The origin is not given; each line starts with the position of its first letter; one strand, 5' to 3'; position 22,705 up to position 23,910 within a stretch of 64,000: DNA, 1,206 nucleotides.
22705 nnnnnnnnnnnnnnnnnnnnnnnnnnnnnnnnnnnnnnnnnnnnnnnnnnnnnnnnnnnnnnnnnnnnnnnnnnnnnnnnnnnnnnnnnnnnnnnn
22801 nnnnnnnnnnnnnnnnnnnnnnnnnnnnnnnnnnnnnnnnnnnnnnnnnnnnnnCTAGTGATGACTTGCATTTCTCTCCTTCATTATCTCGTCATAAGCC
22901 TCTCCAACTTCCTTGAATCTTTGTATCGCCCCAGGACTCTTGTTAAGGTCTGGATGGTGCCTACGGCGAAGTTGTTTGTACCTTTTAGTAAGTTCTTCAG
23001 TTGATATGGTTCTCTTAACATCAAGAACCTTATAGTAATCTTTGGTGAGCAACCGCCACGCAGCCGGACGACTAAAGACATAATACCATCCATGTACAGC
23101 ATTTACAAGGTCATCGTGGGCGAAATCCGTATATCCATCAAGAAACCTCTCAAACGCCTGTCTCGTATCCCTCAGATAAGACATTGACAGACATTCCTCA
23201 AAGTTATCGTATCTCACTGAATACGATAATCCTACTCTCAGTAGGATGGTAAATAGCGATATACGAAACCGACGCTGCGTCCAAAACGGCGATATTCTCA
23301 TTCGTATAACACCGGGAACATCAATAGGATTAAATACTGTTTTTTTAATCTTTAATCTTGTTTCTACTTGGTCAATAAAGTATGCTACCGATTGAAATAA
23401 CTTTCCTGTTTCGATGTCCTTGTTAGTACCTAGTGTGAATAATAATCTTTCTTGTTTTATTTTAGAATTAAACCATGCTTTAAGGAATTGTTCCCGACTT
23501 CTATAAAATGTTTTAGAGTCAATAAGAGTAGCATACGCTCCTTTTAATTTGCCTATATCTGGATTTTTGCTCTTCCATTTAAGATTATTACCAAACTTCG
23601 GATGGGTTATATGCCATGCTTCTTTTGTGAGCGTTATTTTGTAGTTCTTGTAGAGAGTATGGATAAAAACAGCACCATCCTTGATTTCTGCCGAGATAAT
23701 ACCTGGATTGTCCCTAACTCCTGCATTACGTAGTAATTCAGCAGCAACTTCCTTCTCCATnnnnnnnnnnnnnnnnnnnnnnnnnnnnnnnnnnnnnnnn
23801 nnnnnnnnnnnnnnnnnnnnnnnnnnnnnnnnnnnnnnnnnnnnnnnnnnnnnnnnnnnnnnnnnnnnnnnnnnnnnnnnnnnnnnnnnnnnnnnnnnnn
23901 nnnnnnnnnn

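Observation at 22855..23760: Four-member paralogous family (W-x2-S-x-LRR-x3-TALLK-x-G core), one copy fused to a DnaJ J-domain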

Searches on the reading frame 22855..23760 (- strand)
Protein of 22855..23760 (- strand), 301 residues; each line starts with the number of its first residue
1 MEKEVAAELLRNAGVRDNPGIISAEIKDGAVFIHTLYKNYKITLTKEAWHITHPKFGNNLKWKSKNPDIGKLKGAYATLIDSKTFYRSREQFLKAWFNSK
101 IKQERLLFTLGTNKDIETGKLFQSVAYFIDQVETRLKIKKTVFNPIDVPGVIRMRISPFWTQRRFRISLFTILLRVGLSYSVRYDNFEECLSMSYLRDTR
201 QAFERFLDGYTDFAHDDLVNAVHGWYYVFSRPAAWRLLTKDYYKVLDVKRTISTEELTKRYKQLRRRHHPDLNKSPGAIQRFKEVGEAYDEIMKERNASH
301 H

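Call 5: search_protein_families(library=pfam, proteins=[window:22855-23760:-], max_evalue=1)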
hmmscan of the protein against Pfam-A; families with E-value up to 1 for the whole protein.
window:22855-23760:- (301 aa): 1 family
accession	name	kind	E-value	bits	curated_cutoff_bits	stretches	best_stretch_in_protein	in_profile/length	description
PF00226.36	DnaJ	-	1.2e-14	54.6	27.8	1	241-295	1-56/63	DnaJ domain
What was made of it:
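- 22873..23046 (-): J-domain of copy A (residues 239-296): helices I-III with an intact HPD motif. Pfam PF00226 E 1.2e-14, profile positions 1-56 of 63 (call 5).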

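Call 6: search_protein_families(library=phrogs, proteins=[window:22855-23760:-], max_evalue=1)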
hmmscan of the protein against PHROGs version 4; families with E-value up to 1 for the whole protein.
window:22855-23760:- (301 aa): 8 families
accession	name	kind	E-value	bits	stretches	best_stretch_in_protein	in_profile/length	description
phrog_14336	-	unknown function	5.9e-13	49.9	1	239-294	3-58/363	-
phrog_9210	-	unknown function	0.00012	22.8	1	240-295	149-202/204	-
phrog_2778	-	unknown function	0.0009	20.1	1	240-288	35-82/239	-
phrog_31004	-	unknown function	0.0086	17.4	1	243-298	4-60/156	-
phrog_11153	-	unknown function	0.011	16.4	1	239-286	4-51/337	-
phrog_15863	-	unknown function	0.041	14.2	1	251-299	153-200/312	-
phrog_30499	-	unknown function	0.046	15.1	1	143-168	14-38/74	-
phrog_13942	-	unknown function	0.089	13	1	244-295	19-67/336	-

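Call 12: search_solved_structures(query=A1, max_evalue=10)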
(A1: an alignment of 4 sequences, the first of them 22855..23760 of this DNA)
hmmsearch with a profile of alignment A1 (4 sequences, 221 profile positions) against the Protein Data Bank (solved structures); distinct sequences matched with E-value up to 10: 9.
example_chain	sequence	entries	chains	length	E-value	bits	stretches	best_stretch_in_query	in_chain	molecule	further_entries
2kqx_A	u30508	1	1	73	0.025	17.5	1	182-215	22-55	Curved DNA-binding protein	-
3ucs_C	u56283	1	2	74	0.026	17.4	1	182-215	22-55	Curved DNA-binding protein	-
4j7z_A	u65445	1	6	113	0.038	16.9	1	182-213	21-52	Chaperone protein DnaJ 2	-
9dyv_A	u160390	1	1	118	0.04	16.8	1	182-213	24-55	Chaperone protein DnaJ 2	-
9ygm_LC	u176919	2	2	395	0.14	15.1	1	35-74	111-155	60S ribosomal protein uL3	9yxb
4j80_A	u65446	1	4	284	0.17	14.8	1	182-213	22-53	Chaperone protein DnaJ 2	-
6psi_A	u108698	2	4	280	0.17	14.7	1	182-213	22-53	Chaperone protein DnaJ 2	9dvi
6jzb_A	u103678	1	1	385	0.19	14.6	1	182-216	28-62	Chaperone protein DnaJ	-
3og9_A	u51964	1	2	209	1.8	11.4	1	127-165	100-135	protein yahD a copper inducible hydrolase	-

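Call 88: search_solved_structures(query=window:22855-23760:-, max_evalue=0.001, show_alignments=1)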
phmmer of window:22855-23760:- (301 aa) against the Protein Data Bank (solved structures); distinct sequences matched with E-value up to 0.001: 38.
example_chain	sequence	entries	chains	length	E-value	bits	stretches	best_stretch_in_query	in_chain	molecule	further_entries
9dyv_A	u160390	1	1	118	1.3e-12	50.9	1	239-292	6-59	Chaperone protein DnaJ 2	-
4j7z_A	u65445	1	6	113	1.5e-12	50.6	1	239-292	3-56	Chaperone protein DnaJ 2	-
1hdj_A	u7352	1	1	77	3.5e-12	49.4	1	239-296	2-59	HUMAN HSP40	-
4j80_A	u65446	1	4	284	5.8e-12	48.7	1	239-291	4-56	Chaperone protein DnaJ 2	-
6psi_A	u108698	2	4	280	6.2e-12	48.7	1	239-291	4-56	Chaperone protein DnaJ 2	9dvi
6z5n_A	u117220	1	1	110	9.2e-12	48.1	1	239-296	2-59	DnaJ homolog subfamily B member 1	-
2cug_A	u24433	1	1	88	1e-10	44.6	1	238-297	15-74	mKIAA0962 protein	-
4wb7_A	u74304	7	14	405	2e-10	43.7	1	240-296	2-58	DnaJ homolog subfamily B member 1,cAMP-dependent protein kinase catalytic subunit alpha | DnaJ homolog subfamily B member 1,cAMP-dependent protein kinase cataly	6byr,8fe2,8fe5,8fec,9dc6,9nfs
6wjf_A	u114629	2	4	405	2e-10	43.7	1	240-296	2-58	DnaJ homolog subfamily B member 1,cAMP-dependent protein kinase catalytic subunit alpha fu | DnaJ homolog subfamily B member 1, cAMP-dependent protein kinase ca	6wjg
2kqx_A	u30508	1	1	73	2.8e-10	43.2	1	240-297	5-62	Curved DNA-binding protein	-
3ucs_C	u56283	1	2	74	2.9e-10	43.2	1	240-297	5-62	Curved DNA-binding protein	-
2ctp_A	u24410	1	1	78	4.2e-10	42.6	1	240-293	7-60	DnaJ homolog subfamily B member 12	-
6iws_A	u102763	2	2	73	1.1e-09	41.3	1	237-295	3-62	DnaJ homolog subfamily A member 3, mitochondrial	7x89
6jzb_A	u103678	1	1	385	2.6e-09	40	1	241-296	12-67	Chaperone protein DnaJ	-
2dn9_A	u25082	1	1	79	4.2e-09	39.4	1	240-295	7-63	DnaJ homolog subfamily A member 3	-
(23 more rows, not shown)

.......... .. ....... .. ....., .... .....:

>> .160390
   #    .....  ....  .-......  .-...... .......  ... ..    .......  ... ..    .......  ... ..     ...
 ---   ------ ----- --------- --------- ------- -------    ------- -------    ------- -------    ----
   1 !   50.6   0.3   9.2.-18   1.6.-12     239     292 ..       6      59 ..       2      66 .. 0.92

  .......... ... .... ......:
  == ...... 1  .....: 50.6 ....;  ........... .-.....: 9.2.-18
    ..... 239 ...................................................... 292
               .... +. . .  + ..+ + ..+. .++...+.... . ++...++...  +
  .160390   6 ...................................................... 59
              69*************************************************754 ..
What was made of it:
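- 22873..23046 (-): PDB 9dyv_A DnaJ2 E 1.3e-12 with HPD aligned (call 88).
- On J-domain (DnaJ/Hsp40, Pfam PF00226), copy A C-terminus only: 38 PDB J-domains match at E up to 1e-3 (call 88).
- Checked: It also scores E 1.3e-12 to the Thermus DnaJ2 J-domain with HPD aligned (call 88).
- The J-domain is canonical (calls 5, 88). Copy A is a J-domain fusion (calls 5, 88).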
